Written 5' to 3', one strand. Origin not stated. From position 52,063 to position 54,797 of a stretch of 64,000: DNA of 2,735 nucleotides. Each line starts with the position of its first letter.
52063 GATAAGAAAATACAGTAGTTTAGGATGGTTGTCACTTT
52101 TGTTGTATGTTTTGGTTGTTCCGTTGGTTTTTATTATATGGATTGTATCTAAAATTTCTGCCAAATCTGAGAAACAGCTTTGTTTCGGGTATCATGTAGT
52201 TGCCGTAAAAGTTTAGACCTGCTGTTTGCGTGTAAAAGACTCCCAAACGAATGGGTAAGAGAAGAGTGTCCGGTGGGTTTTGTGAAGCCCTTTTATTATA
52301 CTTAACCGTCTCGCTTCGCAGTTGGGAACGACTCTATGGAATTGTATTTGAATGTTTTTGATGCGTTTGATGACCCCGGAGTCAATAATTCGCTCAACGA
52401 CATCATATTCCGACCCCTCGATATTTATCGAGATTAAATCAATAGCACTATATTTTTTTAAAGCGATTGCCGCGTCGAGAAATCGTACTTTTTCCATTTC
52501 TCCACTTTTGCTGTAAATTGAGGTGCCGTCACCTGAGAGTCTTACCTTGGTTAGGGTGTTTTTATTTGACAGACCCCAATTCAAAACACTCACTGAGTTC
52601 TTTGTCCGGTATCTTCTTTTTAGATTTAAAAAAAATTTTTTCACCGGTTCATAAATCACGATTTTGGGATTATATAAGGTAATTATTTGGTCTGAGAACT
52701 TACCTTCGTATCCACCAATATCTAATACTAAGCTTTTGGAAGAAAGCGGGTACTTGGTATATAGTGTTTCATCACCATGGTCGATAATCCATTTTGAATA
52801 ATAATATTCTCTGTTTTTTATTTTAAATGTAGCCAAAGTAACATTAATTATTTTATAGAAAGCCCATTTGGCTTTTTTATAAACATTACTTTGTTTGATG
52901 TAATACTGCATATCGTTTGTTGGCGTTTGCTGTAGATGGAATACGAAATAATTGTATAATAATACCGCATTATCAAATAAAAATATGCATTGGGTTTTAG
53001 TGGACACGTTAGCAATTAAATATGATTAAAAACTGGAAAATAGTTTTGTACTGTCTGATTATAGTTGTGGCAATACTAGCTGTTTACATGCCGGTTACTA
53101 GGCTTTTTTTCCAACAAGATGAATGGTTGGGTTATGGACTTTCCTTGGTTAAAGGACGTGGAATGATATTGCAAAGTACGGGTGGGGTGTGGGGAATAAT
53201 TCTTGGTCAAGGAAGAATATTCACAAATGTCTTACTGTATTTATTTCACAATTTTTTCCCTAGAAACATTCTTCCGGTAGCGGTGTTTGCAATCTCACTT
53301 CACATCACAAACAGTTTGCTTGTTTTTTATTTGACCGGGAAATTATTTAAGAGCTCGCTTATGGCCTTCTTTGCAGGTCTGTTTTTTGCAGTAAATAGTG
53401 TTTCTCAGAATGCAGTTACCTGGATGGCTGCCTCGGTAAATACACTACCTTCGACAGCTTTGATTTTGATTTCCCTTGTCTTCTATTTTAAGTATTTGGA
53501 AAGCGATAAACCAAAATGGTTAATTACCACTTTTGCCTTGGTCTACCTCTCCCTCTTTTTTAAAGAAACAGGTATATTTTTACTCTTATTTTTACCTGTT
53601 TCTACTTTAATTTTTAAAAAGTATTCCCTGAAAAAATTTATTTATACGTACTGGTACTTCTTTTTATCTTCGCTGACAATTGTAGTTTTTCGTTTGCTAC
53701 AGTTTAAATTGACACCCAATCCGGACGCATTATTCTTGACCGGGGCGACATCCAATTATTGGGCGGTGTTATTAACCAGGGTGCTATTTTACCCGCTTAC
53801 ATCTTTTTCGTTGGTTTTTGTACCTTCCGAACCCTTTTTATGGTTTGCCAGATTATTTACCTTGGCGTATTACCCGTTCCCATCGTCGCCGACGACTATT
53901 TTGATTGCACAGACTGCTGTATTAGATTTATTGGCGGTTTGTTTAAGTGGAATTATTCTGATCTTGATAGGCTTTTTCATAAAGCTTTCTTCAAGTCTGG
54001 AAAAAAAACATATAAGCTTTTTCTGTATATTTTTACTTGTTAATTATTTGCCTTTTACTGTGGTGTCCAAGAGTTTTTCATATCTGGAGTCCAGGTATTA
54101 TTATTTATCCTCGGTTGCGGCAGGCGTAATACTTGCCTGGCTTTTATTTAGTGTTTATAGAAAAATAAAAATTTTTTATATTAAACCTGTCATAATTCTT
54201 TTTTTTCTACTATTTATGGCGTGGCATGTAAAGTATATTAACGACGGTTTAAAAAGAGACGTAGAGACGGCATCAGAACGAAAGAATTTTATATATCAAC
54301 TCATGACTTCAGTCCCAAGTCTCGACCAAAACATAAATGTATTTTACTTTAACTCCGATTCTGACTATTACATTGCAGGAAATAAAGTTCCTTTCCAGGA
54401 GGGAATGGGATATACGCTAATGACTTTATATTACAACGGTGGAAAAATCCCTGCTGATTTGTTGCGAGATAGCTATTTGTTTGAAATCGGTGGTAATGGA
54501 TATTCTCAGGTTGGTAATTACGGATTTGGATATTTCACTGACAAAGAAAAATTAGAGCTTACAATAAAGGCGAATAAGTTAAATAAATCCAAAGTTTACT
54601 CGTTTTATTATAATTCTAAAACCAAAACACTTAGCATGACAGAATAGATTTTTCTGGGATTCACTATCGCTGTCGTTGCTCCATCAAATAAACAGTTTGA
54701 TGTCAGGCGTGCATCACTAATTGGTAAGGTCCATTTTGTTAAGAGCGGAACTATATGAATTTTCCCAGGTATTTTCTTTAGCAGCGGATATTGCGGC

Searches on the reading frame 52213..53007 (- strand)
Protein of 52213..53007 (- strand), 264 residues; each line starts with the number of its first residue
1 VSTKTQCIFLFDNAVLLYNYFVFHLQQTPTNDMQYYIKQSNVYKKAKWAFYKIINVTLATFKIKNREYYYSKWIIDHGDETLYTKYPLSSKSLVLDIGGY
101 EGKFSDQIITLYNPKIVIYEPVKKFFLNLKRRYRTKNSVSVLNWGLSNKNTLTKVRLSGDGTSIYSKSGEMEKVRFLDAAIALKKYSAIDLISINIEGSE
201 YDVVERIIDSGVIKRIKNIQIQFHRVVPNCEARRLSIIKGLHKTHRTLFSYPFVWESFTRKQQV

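Call 12: search_protein_families(library=pfam, proteins=[window:52213-53007:-], max_evalue=0.01)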
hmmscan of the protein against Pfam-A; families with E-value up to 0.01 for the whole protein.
window:52213-53007:- (264 aa): 1 family
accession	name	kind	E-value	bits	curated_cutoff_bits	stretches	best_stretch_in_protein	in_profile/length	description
PF05050.19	Methyltransf_21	-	3.9e-06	27.5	22.7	1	111-224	19-149/173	Methyltransferase FkbM domain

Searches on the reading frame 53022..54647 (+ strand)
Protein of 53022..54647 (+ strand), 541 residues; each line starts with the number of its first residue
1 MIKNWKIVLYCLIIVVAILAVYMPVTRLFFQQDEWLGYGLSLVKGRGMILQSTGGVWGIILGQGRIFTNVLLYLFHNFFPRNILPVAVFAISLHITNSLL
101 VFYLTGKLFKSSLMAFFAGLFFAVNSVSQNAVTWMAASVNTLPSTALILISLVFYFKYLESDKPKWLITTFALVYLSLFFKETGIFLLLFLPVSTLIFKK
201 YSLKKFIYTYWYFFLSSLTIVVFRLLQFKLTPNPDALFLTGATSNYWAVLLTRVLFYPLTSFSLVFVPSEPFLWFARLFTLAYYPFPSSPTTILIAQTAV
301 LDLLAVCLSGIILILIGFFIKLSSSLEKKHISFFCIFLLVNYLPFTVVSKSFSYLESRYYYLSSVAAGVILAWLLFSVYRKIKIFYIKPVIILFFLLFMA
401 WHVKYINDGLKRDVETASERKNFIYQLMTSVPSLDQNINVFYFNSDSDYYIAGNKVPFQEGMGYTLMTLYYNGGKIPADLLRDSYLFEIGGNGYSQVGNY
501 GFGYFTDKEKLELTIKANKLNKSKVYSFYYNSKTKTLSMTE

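Call 12: search_protein_families(library=pfam, proteins=[window:53022-54647:+], max_evalue=0.01)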
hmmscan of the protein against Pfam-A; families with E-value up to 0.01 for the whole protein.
window:53022-54647:+ (541 aa): 1 family
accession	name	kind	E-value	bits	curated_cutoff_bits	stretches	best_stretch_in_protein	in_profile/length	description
PF13231.12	PMT_2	-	4.6e-05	24.1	26.1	1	70-210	8-145/160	Dolichyl-phosphate-mannose-protein mannosyltransferase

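Call 89: search_protein_families(library=ncbifam, proteins=[window:53022-54647:+], max_evalue=0.001)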
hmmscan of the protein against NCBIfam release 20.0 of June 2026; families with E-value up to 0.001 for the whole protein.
window:53022-54647:+ (541 aa): 0 families
